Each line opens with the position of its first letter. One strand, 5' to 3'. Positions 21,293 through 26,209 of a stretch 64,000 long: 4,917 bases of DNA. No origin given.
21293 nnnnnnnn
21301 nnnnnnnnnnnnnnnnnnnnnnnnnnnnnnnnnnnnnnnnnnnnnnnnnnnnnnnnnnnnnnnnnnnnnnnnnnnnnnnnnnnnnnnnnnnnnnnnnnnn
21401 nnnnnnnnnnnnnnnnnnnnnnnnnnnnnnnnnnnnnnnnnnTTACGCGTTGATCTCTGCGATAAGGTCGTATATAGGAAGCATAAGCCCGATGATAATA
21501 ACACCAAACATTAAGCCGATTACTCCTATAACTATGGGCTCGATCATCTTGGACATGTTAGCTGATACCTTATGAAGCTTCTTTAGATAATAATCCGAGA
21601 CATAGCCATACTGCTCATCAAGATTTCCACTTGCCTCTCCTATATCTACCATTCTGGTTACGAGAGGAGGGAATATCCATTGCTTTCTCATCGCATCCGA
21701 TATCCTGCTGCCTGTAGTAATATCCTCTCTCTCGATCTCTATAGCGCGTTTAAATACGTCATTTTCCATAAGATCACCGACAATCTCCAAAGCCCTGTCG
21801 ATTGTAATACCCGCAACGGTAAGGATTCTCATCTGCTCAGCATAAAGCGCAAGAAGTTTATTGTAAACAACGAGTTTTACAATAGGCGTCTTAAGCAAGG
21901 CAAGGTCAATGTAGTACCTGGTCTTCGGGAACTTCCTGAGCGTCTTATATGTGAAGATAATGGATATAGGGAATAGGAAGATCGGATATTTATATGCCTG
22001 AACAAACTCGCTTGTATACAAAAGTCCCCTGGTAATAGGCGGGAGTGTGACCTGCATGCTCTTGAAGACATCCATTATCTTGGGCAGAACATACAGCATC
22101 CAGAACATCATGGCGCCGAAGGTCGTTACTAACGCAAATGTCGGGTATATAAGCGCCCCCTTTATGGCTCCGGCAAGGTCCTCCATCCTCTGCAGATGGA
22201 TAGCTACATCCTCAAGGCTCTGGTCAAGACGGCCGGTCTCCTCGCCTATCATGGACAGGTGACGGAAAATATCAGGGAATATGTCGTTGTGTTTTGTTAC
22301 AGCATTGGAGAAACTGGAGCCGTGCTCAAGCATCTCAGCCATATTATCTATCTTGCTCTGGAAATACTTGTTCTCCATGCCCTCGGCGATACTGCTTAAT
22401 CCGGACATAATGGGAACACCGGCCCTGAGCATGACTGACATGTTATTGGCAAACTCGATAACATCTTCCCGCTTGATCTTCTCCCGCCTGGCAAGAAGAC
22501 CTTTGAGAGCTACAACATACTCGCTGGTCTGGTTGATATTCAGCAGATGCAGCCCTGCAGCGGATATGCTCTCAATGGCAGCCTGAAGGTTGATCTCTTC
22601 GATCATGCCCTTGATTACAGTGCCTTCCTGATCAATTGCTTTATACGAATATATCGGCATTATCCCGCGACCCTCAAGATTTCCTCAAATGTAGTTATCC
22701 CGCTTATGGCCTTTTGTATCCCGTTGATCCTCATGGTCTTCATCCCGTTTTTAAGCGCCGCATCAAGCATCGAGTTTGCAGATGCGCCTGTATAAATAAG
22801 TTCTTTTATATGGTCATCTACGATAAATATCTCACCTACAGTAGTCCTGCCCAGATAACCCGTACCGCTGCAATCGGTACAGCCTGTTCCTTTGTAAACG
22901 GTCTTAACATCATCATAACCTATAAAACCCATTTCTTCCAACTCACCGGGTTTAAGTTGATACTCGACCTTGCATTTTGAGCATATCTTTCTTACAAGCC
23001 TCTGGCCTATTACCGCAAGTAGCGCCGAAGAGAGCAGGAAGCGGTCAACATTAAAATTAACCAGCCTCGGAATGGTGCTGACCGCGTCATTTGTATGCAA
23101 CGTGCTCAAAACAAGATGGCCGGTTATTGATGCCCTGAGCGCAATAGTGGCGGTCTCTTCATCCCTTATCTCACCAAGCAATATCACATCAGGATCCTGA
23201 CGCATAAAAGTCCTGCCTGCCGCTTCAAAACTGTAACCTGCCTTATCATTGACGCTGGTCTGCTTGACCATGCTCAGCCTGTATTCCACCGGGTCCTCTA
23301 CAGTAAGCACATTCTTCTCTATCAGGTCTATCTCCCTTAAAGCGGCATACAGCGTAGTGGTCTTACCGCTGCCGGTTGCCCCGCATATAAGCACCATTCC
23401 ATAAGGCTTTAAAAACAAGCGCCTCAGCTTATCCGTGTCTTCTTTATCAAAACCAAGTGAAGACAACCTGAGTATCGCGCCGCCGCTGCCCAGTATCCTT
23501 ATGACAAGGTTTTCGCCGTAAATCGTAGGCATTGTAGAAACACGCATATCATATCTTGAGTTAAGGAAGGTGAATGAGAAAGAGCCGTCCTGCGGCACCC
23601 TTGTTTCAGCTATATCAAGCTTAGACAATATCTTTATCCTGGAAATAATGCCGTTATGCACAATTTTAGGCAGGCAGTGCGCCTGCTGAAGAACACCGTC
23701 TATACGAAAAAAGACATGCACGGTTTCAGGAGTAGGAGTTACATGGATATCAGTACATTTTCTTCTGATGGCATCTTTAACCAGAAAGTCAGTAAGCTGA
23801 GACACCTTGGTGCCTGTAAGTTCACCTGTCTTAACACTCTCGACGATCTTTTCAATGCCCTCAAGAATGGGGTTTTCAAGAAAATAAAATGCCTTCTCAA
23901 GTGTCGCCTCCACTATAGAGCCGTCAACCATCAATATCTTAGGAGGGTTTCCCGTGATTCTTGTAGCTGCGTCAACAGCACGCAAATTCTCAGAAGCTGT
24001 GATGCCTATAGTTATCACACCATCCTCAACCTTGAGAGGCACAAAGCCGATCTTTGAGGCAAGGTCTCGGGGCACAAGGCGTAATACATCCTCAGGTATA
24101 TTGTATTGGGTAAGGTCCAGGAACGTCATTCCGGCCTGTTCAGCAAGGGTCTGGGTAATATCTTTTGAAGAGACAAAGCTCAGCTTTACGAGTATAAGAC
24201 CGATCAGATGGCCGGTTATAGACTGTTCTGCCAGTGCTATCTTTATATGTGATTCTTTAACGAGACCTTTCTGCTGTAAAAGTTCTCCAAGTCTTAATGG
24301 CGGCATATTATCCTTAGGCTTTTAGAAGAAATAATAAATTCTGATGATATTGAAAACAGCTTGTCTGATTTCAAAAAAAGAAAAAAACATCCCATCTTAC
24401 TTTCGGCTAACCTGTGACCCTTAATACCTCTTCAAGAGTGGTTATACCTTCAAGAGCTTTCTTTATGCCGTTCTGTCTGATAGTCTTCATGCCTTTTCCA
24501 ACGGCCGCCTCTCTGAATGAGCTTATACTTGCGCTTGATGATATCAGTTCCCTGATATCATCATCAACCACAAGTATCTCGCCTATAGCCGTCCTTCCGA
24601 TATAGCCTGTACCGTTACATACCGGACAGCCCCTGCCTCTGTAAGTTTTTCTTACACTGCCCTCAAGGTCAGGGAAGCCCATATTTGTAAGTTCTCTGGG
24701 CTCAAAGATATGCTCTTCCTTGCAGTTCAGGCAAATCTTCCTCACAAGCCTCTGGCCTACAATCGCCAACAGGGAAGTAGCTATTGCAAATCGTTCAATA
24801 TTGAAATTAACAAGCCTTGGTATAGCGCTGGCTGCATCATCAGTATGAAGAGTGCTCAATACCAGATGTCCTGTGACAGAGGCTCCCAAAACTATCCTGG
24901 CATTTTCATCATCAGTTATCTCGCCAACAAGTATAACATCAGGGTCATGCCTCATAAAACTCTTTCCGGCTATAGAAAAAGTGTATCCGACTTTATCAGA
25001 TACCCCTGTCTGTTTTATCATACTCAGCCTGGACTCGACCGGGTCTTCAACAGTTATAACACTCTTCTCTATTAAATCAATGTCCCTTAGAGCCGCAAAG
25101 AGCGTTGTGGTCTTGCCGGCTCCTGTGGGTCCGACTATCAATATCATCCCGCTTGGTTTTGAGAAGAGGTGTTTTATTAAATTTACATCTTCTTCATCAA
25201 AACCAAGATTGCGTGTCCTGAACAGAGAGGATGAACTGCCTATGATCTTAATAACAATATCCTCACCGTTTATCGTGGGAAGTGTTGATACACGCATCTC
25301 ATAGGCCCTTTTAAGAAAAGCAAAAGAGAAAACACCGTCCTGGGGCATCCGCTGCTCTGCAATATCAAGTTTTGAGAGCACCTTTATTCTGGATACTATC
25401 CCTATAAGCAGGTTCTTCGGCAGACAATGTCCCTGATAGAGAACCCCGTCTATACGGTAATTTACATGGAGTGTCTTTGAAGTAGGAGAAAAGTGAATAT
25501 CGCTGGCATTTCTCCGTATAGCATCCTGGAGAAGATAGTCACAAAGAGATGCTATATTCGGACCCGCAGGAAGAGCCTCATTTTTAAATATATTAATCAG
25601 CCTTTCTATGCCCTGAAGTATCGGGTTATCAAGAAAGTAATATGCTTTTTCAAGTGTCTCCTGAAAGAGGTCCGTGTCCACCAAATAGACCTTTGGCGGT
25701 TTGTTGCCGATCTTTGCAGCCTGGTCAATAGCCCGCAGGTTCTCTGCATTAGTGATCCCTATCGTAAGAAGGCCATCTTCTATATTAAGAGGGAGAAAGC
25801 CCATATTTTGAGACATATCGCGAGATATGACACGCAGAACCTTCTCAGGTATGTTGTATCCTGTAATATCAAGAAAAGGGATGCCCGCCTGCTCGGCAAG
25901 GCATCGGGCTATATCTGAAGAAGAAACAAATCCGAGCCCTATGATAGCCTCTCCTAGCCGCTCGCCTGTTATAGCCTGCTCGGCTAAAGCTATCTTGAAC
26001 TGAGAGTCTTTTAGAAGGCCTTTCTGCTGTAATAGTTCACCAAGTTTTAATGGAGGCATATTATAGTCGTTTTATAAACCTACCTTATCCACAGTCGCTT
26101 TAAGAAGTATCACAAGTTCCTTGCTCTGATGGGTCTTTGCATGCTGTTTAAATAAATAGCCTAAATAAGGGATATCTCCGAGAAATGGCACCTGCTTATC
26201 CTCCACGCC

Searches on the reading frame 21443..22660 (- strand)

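Call 5: search_protein_families(library=pfam, proteins=[window:21443-22660:-], max_evalue=0.001)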
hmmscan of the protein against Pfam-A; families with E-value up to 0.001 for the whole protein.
window:21443-22660:- (405 aa): 1 family
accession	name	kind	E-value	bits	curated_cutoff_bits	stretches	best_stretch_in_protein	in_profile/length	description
PF00482.28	T2SSF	-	2.8e-50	169.9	25.2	2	274-395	2-125/125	Type II secretion system (T2SS), protein F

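Call 56: search_protein_families(library=ncbifam, proteins=[window:21443-22660:-], max_evalue=0.0001)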
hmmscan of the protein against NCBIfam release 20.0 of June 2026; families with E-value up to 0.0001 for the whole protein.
window:21443-22660:- (405 aa): 6 families
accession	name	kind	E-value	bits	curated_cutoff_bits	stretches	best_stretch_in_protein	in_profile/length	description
TIGR02120.1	GspF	equivalog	1.5e-77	261.6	424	1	4-399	1-397/401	type II secretion system inner membrane protein GspF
NF007861.0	PRK10573.1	equivalog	2.7e-70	237.4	401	1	3-400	6-395/401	protein transport protein HofC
NF052607.1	T4PiliAsmPilCThrm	equivalog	2.3e-69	234.4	700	1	1-403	1-404/406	type IV pilus assembly protein PilC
NF052606.1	T4PiliAsmPilCMyx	equivalog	2.1e-57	194.8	700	1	2-403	20-418/419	type IV pilus assembly protein PilC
NF047826.1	T3SSXpsF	equivalog_domain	1.3e-48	165.8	650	1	1-402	1-403/405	type II secretion system protein XpsF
NF041012.2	T4P_ComGB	equivalog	1.4e-32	113.3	240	1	68-400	4-331/332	competence type IV pilus assembly protein ComGB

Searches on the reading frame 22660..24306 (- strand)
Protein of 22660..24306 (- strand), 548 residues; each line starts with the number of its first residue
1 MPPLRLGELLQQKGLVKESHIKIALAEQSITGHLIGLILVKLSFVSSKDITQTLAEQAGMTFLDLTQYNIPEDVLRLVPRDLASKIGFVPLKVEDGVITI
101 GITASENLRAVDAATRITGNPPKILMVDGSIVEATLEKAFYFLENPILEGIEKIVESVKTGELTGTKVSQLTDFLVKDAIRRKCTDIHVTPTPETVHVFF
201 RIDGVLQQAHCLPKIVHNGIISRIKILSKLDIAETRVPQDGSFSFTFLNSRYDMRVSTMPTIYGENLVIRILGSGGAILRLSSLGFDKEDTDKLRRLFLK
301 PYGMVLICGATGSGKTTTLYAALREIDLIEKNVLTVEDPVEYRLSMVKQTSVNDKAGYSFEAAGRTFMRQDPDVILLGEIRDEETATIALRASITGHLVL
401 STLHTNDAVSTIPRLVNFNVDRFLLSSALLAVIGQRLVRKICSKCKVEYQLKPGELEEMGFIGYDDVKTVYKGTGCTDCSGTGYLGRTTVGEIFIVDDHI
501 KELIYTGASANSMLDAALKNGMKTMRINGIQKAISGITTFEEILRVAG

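Call 5: search_protein_families(library=pfam, proteins=[window:22660-24306:-], max_evalue=0.001)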
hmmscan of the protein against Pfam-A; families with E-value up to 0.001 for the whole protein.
window:22660-24306:- (548 aa): 2 families
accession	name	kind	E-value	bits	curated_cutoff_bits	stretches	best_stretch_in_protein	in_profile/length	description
PF00437.27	T2SSE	-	5.3e-118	394.3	24.9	1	168-545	8-370/370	Type II/IV secretion system protein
PF05157.20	MshEN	-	2.1e-11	44.1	23.1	1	59-138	2-82/90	MshEN domain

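Call 56: search_protein_families(library=ncbifam, proteins=[window:22660-24306:-], max_evalue=0.0001)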
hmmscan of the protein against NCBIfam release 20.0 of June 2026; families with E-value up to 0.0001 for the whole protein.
window:22660-24306:- (548 aa): 20 families
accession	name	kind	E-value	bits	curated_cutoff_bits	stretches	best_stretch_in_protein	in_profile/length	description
TIGR02538.1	type_IV_pilB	equivalog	7.2e-146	487.1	675.65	1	6-546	2-561/564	type IV-A pilus assembly ATPase PilB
TIGR02533.1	type_II_gspE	equivalog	5.9e-140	467.1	630.25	1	79-546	5-485/486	type II secretion system ATPase GspE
NF053534.1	T4PilAsmATPsTfpB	equivalog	5e-119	398.3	850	1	157-547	190-582/584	type IV pilus assembly ATPase TfpB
NF007755.0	PRK10436.1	equivalog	4.4e-114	381.7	617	1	163-548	80-460/465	type II secretion system protein GspE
NF041000.1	ATPase_ComGA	equivalog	8.5e-74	247.9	300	1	175-439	3-266/267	competence type IV pilus ATPase ComGA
TIGR01420.1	pilT_fam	subfamily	5e-51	173.9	319.1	1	175-445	5-275/343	PilT/PilU family type 4a pilus ATPase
TIGR02525.1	plasmid_TraJ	equivalog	3.8e-23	82.1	368.3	1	278-419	129-273/372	plasmid transfer ATPase TraJ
TIGR02524.1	dot_icm_DotB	equivalog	2.9e-19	69.5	463.3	1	303-417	135-258/358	Dot/Icm type IV secretion system ATPase DotB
NF058587.1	archaellum_moto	equivalog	1.9e-15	56.7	550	1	304-433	277-413/527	archaellum flagellar ATPase motor FlaI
TIGR02782.1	TrbB_P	equivalog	7.6e-13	48.4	304.55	1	304-416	138-253/303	P-type conjugative transfer ATPase TrbB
NF053729.1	c-di-GMP_motif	domain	9.9e-13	47.7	38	1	5-57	1-53/53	cyclic di-GMP-binding domain-containing protein, MshE-related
NF008411.1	PRK11234.1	equivalog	2.1e-12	46.2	1170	1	6-176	484-651/723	cyclic di-3',5'-guanylate-activated glycosyltransferase NfrB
TIGR02788.1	VirB11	equivalog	3.2e-12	46.1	249.95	1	304-418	146-265/308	P-type DNA transfer ATPase VirB11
TIGR03819.1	heli_sec_ATPase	hypoth_equivalog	3.2e-10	39.7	373.15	1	282-416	158-298/340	TadA family conjugal transfer-associated ATPase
NF010407.0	PRK13833.1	subfamily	6.5e-10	38.9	499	1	305-421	147-265/323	conjugal transfer protein TrbB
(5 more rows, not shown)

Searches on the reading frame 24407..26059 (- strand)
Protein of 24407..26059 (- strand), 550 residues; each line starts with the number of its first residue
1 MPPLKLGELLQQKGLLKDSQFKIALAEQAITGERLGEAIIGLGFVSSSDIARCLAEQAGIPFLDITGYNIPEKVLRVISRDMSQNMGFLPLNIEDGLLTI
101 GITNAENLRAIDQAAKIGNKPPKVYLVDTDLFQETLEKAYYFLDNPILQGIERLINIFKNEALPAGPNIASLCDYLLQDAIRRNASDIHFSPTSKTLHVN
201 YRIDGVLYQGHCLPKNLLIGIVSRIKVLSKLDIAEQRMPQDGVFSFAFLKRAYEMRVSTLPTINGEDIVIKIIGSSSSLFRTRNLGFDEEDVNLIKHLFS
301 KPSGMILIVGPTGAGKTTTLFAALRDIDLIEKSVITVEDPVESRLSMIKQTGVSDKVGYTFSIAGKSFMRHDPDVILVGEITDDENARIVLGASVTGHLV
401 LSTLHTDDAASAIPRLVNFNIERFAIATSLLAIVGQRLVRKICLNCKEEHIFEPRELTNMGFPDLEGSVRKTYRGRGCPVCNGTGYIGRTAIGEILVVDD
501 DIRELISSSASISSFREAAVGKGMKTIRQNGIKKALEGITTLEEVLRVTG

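Call 5: search_protein_families(library=pfam, proteins=[window:24407-26059:-], max_evalue=0.001)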
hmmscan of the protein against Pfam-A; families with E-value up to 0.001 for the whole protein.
window:24407-26059:- (550 aa): 3 families
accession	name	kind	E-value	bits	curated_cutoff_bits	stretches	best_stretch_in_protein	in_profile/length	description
PF00437.27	T2SSE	-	1.1e-110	370.2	24.9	1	169-547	8-370/370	Type II/IV secretion system protein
PF05157.20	MshEN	-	6.3e-12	45.8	23.1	1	59-141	2-85/90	MshEN domain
PF13476.12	AAA_23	-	0.00086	20.4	27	0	287-320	10-36/201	AAA domain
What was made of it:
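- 19965..33338 (-): MSHA-type assembly machinery and adjacent genes. It includes an AAA_22+TPR protein, a GspF-like platform protein and two MshE-type ATPases. It also has an MshL secretin, three ORFs without Pfam hits at the MshI/J/K positions, a PMT_2 glycosyltransferase and a 503-aa ORF without hits. Pfam (call 5).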

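Call 56: search_protein_families(library=ncbifam, proteins=[window:24407-26059:-], max_evalue=0.0001)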
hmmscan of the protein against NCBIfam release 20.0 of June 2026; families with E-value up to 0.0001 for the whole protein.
window:24407-26059:- (550 aa): 20 families
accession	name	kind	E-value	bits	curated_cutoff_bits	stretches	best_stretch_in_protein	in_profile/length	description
TIGR02538.1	type_IV_pilB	equivalog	2.7e-141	472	675.65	1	5-549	1-562/564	type IV-A pilus assembly ATPase PilB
TIGR02533.1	type_II_gspE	equivalog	7.6e-134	447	630.25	1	88-549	14-486/486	type II secretion system ATPase GspE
NF053534.1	T4PilAsmATPsTfpB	equivalog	6.5e-115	384.7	850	1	48-549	66-582/584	type IV pilus assembly ATPase TfpB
NF007755.0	PRK10436.1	equivalog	2.6e-107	359.3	617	1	169-550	85-460/465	type II secretion system protein GspE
NF041000.1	ATPase_ComGA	equivalog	3.2e-69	232.9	300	1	176-440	3-266/267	competence type IV pilus ATPase ComGA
TIGR01420.1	pilT_fam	subfamily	4.5e-44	151.1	319.1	1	175-441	4-270/343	PilT/PilU family type 4a pilus ATPase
TIGR02525.1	plasmid_TraJ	equivalog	1e-17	64.2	368.3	1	294-441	141-296/372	plasmid transfer ATPase TraJ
NF053729.1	c-di-GMP_motif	domain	5.2e-14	51.8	38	1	5-57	1-53/53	cyclic di-GMP-binding domain-containing protein, MshE-related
TIGR02524.1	dot_icm_DotB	equivalog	1.7e-13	50.5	463.3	1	301-420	132-261/358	Dot/Icm type IV secretion system ATPase DotB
TIGR02782.1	TrbB_P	equivalog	3.6e-11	42.9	304.55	1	305-418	138-254/303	P-type conjugative transfer ATPase TrbB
NF058587.1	archaellum_moto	equivalog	5.6e-11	41.9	550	1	306-419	278-396/527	archaellum flagellar ATPase motor FlaI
NF008411.1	PRK11234.1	equivalog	9.9e-11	40.7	1170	1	6-102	484-579/723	cyclic di-3',5'-guanylate-activated glycosyltransferase NfrB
TIGR02788.1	VirB11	equivalog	1.2e-09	37.7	249.95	1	306-421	147-267/308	P-type DNA transfer ATPase VirB11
NF010407.0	PRK13833.1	subfamily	5.9e-09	35.8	499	1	291-422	133-265/323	conjugal transfer protein TrbB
NF012033.0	PRK15489.1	equivalog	1.5e-08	33.3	537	1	4-115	491-602/703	glycosyl transferase family protein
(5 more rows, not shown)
